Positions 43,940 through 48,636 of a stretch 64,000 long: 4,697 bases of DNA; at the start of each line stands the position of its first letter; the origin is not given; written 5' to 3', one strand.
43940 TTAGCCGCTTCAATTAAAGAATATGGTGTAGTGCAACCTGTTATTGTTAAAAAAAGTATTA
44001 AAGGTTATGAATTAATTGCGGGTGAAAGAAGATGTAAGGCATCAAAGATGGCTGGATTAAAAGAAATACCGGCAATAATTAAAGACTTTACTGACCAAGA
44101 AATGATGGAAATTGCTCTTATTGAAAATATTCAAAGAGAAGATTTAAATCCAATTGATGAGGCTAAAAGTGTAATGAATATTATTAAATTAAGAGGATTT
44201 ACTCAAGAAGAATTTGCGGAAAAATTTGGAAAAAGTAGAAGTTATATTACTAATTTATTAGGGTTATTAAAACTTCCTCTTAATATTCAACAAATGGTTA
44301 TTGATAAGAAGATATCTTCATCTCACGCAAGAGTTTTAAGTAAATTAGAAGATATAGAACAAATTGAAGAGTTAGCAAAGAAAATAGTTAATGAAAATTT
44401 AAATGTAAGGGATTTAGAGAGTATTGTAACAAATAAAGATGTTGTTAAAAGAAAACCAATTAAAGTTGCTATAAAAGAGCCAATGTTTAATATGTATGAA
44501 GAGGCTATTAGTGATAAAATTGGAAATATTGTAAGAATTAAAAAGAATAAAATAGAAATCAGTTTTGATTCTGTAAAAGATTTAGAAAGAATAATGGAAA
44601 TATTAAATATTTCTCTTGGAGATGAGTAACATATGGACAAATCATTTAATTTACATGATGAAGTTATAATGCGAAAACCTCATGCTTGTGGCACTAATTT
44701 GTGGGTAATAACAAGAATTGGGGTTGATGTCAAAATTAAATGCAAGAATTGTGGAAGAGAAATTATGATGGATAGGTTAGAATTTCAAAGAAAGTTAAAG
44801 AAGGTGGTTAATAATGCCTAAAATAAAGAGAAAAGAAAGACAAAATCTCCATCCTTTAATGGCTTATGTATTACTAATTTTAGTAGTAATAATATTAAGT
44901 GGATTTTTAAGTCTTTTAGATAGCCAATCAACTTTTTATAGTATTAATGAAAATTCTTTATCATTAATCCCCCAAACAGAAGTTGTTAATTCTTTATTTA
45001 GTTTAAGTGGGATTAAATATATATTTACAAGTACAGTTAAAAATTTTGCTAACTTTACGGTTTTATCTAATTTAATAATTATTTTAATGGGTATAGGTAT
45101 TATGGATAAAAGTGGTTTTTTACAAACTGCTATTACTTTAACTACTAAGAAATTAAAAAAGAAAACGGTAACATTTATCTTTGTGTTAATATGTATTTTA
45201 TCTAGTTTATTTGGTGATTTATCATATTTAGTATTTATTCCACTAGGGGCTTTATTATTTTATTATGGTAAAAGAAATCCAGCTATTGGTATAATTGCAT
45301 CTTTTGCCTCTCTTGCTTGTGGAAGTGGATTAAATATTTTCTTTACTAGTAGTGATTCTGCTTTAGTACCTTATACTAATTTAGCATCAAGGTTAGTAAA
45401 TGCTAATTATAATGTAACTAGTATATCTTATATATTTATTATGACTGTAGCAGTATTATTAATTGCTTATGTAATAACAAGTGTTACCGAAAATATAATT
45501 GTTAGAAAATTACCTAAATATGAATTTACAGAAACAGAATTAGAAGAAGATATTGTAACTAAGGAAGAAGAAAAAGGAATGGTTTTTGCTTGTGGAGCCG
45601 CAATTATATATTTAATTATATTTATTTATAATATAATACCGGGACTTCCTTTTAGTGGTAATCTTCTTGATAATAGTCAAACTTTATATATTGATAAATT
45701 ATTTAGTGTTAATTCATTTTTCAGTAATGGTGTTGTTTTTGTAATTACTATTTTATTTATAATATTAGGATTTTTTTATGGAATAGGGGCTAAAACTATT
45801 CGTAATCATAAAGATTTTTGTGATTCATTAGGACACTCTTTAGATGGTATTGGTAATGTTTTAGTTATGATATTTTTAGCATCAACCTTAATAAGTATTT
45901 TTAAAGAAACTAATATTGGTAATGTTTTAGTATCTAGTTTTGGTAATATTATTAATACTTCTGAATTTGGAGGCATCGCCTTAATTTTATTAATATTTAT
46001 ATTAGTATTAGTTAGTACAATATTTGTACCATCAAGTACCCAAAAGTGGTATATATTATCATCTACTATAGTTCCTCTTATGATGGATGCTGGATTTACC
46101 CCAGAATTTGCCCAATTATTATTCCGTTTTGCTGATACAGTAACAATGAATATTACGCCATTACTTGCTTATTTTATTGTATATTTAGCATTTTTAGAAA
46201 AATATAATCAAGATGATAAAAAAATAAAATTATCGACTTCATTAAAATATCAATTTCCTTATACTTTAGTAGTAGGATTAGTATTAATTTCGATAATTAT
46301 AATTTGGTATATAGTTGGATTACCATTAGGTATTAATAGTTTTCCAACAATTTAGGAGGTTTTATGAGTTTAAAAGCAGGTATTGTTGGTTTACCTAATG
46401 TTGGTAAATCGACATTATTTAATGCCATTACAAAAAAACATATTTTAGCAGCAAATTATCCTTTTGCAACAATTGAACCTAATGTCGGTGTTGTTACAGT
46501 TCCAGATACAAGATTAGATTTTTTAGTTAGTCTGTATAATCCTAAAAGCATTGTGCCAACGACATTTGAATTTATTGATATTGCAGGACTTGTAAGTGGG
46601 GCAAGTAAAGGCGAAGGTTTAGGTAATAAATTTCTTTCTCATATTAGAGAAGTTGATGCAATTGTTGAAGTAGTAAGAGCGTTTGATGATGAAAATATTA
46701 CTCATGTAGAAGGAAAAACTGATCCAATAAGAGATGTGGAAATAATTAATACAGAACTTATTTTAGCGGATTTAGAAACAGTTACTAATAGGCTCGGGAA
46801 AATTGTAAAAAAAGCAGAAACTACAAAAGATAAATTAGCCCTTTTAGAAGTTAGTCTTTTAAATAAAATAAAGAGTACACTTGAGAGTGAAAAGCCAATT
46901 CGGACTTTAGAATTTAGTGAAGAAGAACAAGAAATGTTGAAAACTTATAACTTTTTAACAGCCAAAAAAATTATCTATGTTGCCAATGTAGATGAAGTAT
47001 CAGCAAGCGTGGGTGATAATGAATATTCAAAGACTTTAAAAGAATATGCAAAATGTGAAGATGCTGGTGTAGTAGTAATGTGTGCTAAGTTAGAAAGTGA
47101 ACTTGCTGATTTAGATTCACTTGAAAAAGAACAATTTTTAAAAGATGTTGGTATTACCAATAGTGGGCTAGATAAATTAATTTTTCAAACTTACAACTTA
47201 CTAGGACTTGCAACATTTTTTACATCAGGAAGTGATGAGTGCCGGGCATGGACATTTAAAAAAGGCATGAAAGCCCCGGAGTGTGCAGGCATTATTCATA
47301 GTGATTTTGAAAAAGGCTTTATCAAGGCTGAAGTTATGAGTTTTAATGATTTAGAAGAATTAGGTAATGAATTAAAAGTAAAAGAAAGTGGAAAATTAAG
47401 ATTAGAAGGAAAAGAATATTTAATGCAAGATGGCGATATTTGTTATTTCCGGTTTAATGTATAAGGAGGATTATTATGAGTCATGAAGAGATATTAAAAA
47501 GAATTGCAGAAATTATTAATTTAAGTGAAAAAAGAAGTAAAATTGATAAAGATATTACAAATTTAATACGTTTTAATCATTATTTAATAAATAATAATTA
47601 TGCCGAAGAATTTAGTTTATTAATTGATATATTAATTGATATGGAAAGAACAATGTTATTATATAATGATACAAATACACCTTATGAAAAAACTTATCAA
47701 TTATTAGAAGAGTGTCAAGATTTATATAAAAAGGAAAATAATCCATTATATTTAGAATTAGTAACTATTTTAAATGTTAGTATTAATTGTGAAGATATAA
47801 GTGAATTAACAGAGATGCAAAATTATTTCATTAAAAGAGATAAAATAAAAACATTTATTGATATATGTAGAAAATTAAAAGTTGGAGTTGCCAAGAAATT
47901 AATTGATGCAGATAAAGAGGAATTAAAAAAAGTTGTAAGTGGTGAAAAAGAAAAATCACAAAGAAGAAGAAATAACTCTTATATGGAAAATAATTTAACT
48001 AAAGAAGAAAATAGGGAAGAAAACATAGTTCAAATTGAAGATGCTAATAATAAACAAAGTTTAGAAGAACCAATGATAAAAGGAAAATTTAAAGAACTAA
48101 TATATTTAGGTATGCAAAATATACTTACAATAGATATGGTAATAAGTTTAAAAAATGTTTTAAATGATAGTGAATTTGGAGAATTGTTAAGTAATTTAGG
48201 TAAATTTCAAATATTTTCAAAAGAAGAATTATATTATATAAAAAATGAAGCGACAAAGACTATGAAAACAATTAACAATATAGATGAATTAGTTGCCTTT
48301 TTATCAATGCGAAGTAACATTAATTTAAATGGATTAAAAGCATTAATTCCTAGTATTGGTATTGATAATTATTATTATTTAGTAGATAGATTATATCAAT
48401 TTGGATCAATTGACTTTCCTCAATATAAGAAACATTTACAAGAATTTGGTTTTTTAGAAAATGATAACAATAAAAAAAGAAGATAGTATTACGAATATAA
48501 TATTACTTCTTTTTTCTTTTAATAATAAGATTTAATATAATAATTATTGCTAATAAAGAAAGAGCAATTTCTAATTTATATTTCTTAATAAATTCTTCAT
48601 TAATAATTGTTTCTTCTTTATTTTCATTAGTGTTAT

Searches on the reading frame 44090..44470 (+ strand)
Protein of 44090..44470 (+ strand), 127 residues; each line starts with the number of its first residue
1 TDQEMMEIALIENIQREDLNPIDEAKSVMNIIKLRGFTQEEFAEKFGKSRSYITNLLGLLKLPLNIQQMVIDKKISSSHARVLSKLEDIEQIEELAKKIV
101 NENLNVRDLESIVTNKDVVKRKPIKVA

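Call 27: search_solved_structures(query=window:44090-44470:+, max_evalue=0.00001, show_alignments=5)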
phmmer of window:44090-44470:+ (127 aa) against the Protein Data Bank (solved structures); distinct sequences matched with E-value up to 0.00001: 12.
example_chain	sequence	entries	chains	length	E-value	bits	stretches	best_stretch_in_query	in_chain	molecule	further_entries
6sdk_A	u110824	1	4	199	1.2e-25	93.4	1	5-114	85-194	Stage 0 sporulation protein J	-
7bnk_A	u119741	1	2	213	2.1e-22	83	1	2-115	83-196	ParB family protein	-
7o0n_A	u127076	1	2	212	2.1e-22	83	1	2-115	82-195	ParB family protein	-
7ng0_A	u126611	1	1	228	2.1e-22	82.9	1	2-123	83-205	Nucleoid occlusion protein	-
7bnr_A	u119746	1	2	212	2.1e-22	82.9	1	2-115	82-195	ParB family protein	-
7nfu_A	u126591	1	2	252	4.8e-22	81.8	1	2-123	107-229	Nucleoid occlusion protein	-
6y93_A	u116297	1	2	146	2.3e-21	79.6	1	5-123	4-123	Nucleoid occlusion protein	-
7ol9_A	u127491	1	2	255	2.3e-21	79.6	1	2-123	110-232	Nucleoid occlusion protein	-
4umk_A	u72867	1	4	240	1.3e-19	74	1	3-113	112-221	PROBABLE CHROMOSOME-PARTITIONING PROTEIN PARB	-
1vz0_A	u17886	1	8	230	1.6e-19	73.7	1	1-112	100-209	Chromosome-partitioning protein Spo0J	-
6s6h_A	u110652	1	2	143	5e-17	65.6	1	5-113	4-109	Chromosome-partitioning protein ParB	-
6t1f_A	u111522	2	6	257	7.2e-17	65.1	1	2-113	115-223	Chromosome-partitioning protein ParB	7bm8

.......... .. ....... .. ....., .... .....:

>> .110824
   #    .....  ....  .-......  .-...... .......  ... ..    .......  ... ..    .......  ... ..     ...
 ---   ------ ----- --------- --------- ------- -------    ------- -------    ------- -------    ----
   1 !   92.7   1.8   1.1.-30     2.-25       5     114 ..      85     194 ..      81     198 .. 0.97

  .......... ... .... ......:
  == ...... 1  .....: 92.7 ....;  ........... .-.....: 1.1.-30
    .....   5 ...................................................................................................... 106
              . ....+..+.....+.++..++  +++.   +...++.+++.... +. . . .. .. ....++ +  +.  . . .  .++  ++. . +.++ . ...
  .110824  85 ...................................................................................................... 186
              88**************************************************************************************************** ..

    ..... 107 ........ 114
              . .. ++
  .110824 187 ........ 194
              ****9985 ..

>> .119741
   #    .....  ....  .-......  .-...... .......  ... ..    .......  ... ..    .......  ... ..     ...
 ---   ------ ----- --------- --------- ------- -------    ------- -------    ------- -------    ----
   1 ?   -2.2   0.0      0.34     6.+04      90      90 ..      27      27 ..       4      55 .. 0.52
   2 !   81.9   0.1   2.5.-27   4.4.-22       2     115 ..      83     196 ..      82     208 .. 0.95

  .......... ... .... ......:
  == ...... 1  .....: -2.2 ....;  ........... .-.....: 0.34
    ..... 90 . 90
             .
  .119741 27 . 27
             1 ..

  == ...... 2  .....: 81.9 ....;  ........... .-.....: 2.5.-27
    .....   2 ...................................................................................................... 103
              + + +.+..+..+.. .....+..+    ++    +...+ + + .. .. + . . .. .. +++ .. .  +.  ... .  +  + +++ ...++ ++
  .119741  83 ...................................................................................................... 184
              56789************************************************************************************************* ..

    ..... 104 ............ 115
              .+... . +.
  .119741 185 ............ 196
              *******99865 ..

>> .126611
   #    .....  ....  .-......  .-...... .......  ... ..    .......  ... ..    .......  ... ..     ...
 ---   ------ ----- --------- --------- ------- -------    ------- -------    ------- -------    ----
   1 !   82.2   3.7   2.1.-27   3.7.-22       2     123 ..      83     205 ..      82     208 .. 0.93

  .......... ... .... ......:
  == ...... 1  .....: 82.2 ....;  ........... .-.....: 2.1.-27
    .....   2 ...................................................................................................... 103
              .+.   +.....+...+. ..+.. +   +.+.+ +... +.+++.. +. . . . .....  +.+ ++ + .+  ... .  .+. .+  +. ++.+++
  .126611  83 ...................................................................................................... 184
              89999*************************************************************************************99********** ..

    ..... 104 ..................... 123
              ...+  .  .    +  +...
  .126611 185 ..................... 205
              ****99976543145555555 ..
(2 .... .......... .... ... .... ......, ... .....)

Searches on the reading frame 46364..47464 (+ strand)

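Call 13: search_protein_families(library=pfam, proteins=[window:46364-47464:+])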
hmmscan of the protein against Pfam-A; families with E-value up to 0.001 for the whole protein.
window:46364-47464:+ (366 aa): 4 families
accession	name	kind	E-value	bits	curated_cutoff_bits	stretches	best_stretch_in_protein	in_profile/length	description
PF06071.19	YchF-GTPase_C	-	5.9e-39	132.5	27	1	282-365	1-84/84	Protein of unknown function (DUF933)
PF01926.29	MMR_HSR1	-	1.9e-22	80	21.9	1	5-115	2-92/113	50S ribosome-binding GTPase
PF02421.24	FeoB_N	-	6.6e-09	35.9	27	1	6-51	4-49/156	Ferrous iron transport protein B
PF00350.29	Dynamin_N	-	0.00079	19.9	27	0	7-30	3-26/168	Dynamin family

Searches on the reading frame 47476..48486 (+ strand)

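Call 13: search_protein_families(library=pfam, proteins=[window:47476-48486:+])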
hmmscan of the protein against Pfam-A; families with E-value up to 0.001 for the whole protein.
window:47476-48486:+ (336 aa): 0 families

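Call 17: search_protein_families(library=ncbifam, proteins=[window:47476-48486:+], max_evalue=0.01)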
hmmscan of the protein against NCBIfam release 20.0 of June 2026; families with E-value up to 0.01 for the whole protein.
window:47476-48486:+ (336 aa): 1 family
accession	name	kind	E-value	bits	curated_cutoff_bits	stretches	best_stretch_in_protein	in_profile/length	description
NF007455.0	PRK10022.1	equivalog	0.009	15.9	167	0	262-299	9-46/169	putative DNA-binding transcriptional regulator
